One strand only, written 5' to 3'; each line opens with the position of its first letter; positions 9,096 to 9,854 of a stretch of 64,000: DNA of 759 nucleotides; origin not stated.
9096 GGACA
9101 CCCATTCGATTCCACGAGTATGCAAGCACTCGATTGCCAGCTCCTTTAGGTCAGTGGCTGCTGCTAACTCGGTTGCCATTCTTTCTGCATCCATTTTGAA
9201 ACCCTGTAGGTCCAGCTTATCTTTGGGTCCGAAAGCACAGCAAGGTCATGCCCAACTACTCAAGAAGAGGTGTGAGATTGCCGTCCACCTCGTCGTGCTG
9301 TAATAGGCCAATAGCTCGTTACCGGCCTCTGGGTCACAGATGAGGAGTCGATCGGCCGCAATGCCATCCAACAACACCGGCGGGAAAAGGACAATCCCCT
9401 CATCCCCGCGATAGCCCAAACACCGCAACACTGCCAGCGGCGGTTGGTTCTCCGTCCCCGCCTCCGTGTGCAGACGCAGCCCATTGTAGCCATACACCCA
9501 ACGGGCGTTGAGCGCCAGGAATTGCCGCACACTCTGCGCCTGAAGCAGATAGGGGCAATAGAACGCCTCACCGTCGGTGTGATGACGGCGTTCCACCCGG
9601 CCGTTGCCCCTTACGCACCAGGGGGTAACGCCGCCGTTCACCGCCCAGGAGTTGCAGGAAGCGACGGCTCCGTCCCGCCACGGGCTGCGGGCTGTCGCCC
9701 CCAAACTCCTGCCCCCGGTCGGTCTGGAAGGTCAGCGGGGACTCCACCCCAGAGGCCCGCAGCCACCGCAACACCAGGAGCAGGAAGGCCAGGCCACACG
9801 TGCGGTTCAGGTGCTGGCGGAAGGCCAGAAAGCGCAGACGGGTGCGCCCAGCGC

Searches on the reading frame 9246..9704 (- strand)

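Call 5: search_protein_families(library=pfam, proteins=[window:9246-9704:-], max_evalue=1)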
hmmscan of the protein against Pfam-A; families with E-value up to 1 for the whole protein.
window:9246-9704:- (152 aa): 1 family
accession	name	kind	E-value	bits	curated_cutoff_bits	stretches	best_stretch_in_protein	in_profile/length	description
PF13683.12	rve_3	-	0.015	15.5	26.5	1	34-83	16-63/67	Integrase core domain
